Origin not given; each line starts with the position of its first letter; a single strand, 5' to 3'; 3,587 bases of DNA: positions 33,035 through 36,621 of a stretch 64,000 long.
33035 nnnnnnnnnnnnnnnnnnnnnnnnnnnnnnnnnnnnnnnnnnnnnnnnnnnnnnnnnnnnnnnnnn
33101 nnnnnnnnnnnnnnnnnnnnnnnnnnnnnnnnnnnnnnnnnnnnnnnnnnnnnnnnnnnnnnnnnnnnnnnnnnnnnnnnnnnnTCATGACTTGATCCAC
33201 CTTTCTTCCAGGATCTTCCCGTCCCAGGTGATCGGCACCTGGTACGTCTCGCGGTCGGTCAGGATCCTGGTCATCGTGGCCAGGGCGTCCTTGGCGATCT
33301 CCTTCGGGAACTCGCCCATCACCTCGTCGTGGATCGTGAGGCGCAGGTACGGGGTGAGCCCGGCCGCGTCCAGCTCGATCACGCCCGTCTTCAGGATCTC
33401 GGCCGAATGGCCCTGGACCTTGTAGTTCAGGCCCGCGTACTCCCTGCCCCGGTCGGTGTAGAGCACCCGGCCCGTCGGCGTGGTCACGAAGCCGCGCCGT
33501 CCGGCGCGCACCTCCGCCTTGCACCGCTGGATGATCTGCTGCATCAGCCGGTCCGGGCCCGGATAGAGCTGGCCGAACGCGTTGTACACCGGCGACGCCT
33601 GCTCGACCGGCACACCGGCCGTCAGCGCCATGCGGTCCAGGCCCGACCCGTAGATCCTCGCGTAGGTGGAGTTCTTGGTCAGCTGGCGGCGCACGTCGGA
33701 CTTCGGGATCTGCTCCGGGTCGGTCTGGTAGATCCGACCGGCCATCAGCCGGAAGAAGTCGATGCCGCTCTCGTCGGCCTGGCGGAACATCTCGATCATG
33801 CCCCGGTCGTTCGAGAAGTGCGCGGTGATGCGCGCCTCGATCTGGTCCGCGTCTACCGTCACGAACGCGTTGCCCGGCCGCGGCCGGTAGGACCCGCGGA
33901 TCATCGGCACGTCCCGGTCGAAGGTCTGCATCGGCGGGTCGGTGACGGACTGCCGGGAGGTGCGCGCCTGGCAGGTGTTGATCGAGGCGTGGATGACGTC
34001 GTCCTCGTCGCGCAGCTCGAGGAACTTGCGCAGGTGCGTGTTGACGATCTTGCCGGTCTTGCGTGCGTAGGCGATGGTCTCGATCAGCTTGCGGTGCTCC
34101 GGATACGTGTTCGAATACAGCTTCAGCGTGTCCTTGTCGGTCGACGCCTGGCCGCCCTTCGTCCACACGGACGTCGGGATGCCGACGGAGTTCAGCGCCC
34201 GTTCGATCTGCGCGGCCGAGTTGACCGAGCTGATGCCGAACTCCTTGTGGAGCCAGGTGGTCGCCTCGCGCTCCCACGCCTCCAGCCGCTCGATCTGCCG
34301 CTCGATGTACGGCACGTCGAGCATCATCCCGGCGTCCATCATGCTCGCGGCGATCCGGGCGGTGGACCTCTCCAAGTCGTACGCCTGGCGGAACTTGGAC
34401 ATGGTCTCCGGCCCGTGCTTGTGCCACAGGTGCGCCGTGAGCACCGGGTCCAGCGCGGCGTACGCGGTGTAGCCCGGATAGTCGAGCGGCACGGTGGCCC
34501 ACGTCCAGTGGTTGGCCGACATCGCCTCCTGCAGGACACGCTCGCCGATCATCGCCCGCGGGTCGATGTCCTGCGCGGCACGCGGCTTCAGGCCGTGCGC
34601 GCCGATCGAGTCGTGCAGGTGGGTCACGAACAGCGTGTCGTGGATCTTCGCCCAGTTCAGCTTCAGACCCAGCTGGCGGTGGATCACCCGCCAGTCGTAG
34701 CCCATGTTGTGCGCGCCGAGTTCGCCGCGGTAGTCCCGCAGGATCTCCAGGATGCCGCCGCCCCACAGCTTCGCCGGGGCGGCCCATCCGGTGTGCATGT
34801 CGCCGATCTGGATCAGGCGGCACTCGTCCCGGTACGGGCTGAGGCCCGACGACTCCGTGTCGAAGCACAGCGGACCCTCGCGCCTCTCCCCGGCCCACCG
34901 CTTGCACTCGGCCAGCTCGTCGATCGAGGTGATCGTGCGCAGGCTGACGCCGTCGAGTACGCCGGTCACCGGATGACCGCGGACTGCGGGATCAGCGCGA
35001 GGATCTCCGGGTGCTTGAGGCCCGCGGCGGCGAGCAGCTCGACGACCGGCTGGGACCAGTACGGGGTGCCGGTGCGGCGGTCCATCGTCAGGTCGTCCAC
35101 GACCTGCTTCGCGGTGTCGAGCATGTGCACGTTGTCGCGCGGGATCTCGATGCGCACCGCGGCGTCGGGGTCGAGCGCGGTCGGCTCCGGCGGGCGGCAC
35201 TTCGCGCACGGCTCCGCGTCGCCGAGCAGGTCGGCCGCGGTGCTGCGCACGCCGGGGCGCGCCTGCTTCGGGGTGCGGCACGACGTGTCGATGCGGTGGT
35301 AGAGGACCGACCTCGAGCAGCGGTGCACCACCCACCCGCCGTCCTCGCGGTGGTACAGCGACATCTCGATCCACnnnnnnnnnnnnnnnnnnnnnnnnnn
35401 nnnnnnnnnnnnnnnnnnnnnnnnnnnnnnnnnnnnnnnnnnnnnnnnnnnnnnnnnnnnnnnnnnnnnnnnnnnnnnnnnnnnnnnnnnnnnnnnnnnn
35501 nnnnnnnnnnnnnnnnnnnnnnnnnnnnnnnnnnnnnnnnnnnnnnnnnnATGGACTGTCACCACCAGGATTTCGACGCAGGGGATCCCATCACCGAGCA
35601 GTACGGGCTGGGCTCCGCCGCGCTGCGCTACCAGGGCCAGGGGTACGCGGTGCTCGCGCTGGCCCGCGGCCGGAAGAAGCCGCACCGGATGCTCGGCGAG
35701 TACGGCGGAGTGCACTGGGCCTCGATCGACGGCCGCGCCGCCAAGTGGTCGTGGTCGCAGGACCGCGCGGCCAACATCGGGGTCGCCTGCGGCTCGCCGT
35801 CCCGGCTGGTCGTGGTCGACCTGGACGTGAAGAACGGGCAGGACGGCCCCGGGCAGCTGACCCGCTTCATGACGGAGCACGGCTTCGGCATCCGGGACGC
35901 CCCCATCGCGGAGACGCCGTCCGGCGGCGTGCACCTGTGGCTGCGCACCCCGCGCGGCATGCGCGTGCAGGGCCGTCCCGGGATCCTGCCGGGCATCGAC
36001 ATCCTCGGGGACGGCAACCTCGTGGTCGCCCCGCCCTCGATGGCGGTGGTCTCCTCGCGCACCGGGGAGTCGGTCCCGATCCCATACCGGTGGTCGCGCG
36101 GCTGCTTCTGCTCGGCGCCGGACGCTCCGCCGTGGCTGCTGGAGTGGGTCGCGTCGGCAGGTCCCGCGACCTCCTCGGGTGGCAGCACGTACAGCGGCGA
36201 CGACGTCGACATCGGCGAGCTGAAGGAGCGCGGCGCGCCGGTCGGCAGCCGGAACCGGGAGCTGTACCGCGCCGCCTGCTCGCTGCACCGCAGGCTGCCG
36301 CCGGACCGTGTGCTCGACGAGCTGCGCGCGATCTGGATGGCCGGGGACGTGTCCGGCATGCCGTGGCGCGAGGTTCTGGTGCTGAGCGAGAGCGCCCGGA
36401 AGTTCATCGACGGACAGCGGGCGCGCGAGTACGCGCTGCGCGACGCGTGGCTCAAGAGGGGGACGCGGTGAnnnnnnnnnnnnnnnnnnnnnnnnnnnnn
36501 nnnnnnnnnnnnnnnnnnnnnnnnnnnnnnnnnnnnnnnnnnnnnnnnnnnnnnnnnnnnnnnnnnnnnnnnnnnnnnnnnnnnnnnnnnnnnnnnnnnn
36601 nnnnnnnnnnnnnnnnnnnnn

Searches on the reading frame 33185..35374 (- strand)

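Call 9: search_protein_families(library=pfam, proteins=[window:33185-35374:-], max_evalue=0.01)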
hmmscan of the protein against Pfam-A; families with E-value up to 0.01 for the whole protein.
window:33185-35374:- (729 aa): 2 families
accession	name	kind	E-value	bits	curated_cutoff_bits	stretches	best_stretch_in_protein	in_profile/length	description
PF00476.26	DNA_pol_A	-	5.2e-48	164.3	34.3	1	362-721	13-375/381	DNA polymerase family A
PF01612.26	DNA_pol_A_exo1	-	2e-05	24.9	23.6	1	148-319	4-167/173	3'-5' exonuclease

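Call 10: search_protein_families(library=phrogs, proteins=[window:33185-35374:-], max_evalue=0.01)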
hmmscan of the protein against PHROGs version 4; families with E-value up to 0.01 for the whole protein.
window:33185-35374:- (729 aa): 6 families
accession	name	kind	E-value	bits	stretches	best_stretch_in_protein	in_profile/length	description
phrog_17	-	DNA, RNA and nucleotide metabolism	5.2e-103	347.1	1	146-726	653-1230/1445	DNA polymerase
phrog_10285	-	DNA, RNA and nucleotide metabolism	1.3e-17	64.9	1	489-607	42-160/321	DNA polymerase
phrog_2573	-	DNA, RNA and nucleotide metabolism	2.1e-14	54.5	1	498-707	11-247/336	DNA polymerase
phrog_15971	-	DNA, RNA and nucleotide metabolism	8.6e-13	49.2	1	385-698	51-342/376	DNA polymerase I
phrog_12241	-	DNA, RNA and nucleotide metabolism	3.8e-06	27.1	1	377-492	389-495/502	DNA polymerase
phrog_5995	-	DNA, RNA and nucleotide metabolism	0.00013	22.6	1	645-722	80-161/236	DNA polymerase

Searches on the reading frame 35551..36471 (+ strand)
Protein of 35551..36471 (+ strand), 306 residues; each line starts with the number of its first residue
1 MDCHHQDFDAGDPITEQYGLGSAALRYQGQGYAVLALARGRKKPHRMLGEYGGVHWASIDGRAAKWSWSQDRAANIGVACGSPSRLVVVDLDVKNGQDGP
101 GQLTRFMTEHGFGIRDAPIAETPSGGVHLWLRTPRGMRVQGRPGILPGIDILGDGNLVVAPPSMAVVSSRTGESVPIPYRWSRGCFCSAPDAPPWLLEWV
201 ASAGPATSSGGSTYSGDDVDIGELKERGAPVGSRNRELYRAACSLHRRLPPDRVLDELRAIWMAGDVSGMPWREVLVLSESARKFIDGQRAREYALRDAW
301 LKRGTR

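Call 9: search_protein_families(library=pfam, proteins=[window:35551-36471:+], max_evalue=0.01)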
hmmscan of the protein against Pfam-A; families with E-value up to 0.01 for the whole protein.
window:35551-36471:+ (306 aa): 1 family
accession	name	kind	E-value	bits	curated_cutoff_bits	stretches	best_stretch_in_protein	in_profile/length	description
PF09250.16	Prim-Pol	-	5.3e-27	95.7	22.8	1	24-195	1-158/158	Bifunctional DNA primase/polymerase, N-terminal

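Call 10: search_protein_families(library=phrogs, proteins=[window:35551-36471:+], max_evalue=0.01)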
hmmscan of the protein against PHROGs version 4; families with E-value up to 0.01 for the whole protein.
window:35551-36471:+ (306 aa): 6 families
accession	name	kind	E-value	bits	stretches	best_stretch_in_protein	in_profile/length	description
phrog_1156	-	DNA, RNA and nucleotide metabolism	7.9e-23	81.9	1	20-184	13-168/855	DNA primase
phrog_5852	-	DNA, RNA and nucleotide metabolism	7.8e-16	59.1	1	17-165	63-220/242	DNA polymerase/primase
phrog_906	-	DNA, RNA and nucleotide metabolism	6.6e-13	49.3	1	68-204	106-247/872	DNA polymerase/primase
phrog_695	-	DNA, RNA and nucleotide metabolism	1.3e-12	48.3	1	22-265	10-247/704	DNA polymerase/primase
phrog_3022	-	DNA, RNA and nucleotide metabolism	1.5e-10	41.2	1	56-201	54-181/788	DNA primase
phrog_5177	-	DNA, RNA and nucleotide metabolism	3.6e-06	26.1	1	21-164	21-159/876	DNA polymerase/primase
